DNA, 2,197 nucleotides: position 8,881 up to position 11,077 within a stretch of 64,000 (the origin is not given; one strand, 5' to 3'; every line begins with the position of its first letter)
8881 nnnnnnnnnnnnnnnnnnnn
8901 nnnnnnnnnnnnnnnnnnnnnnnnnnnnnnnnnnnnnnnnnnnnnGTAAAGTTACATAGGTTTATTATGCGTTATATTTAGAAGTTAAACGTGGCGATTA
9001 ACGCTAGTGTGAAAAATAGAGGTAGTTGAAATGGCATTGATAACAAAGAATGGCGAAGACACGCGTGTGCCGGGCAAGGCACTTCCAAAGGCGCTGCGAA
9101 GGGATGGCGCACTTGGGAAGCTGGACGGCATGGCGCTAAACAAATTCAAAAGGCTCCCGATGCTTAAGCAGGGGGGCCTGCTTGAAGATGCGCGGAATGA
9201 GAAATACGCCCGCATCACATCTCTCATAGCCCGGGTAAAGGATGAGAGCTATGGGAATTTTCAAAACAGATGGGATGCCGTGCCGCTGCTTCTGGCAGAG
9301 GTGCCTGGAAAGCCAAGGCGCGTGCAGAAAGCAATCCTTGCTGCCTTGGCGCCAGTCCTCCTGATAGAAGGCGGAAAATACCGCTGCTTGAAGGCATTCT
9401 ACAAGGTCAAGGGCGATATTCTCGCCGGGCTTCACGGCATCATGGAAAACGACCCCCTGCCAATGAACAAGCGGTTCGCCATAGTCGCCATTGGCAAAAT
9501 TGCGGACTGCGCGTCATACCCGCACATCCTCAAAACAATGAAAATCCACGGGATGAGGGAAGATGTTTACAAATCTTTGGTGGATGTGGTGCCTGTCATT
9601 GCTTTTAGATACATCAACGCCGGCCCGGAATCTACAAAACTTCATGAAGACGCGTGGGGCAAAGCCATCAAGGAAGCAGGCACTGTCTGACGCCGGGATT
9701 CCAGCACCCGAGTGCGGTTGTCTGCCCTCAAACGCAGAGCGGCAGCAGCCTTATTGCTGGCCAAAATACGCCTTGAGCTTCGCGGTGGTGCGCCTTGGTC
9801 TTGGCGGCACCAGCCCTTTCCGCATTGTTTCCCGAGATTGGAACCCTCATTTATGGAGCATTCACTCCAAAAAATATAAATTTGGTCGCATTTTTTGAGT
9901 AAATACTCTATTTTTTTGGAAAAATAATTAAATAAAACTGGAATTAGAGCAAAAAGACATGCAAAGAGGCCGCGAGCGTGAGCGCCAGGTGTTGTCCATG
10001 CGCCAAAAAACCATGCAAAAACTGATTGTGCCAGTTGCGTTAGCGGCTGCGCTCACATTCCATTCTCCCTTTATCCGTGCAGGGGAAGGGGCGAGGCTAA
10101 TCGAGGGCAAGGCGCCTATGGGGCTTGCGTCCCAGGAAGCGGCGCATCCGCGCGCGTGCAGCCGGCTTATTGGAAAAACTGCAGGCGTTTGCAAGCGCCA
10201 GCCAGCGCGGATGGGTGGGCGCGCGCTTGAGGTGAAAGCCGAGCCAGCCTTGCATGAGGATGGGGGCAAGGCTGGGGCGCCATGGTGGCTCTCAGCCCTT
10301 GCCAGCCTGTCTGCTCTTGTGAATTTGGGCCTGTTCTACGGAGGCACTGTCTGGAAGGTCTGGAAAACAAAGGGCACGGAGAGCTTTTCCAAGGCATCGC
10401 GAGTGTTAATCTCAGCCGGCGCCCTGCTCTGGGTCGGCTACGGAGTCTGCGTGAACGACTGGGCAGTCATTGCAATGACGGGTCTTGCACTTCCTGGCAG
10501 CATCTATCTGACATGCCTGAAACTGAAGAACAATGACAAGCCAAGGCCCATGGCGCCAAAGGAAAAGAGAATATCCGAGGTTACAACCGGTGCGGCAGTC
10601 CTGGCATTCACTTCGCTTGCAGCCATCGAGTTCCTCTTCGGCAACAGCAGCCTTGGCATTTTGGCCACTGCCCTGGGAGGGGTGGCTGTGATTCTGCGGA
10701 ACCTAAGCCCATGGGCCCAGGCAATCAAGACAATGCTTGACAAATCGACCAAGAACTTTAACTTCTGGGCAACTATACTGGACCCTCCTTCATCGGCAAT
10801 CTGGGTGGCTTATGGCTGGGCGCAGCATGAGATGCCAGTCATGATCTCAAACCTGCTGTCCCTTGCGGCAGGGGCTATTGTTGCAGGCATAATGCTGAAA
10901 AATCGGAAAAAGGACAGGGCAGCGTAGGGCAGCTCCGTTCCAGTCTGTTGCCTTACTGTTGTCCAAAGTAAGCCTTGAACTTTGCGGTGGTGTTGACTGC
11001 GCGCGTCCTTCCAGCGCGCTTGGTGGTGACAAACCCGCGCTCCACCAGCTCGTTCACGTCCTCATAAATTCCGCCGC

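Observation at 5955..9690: Divergent Lrp / radical-SAM pair symmetrically flanked by two paralogues sharing only a 46-aa N-terminal module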

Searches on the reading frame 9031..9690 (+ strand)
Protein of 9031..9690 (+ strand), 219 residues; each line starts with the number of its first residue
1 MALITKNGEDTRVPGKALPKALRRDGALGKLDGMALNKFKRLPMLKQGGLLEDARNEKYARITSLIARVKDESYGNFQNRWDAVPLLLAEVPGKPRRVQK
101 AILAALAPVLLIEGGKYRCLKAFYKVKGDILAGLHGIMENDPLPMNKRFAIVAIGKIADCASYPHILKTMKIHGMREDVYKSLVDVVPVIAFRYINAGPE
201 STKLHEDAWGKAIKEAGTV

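Call 3: search_protein_families(library=pfam, proteins=[window:9031-9690:+], max_evalue=0.1)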
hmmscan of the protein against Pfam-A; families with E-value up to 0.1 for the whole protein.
window:9031-9690:+ (219 aa): 0 families

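Call 4: search_protein_families(library=ncbifam, proteins=[window:9031-9690:+], max_evalue=0.1)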
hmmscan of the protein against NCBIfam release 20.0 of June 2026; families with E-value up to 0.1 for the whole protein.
window:9031-9690:+ (219 aa): 0 families

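Call 60: find_homologous_proteins(query=window:9031-9690:+, region=1-62, max_evalue=0.001)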
Query window:9031-9690:+, residues 1-62 (62 aa): 1 proteins with E <= 0.001 among 4 candidates.
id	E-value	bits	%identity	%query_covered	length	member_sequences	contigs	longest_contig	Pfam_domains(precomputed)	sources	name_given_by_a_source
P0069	3.6e-31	123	100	100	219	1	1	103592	-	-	-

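Call 89: search_protein_families(library=padloc, proteins=[window:9031-9690:+], max_evalue=0.01)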
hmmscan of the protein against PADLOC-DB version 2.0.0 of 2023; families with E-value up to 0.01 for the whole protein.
window:9031-9690:+ (219 aa): 0 families

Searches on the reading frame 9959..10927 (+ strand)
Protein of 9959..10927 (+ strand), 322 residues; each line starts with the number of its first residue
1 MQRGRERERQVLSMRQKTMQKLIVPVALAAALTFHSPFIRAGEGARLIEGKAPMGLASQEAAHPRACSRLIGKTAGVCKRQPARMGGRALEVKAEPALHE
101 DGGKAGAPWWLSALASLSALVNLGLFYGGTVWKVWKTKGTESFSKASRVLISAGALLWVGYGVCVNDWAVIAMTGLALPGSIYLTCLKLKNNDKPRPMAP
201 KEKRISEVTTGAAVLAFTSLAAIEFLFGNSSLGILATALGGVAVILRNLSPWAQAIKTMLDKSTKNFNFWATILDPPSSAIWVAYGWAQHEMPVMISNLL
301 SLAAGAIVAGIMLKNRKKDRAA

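Call 3: search_protein_families(library=pfam, proteins=[window:9959-10927:+], max_evalue=0.1)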
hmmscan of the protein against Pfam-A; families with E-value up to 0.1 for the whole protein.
window:9959-10927:+ (322 aa): 2 families
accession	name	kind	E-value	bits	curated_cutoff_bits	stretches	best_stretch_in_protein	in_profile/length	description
PF03083.21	MtN3_slv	-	4.1e-11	43.2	23.7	2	245-307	12-74/87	Sugar efflux transporter for intercellular exchange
PF04193.19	PQ-loop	-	0.00062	19.9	22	0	238-291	4-57/61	PQ loop repeat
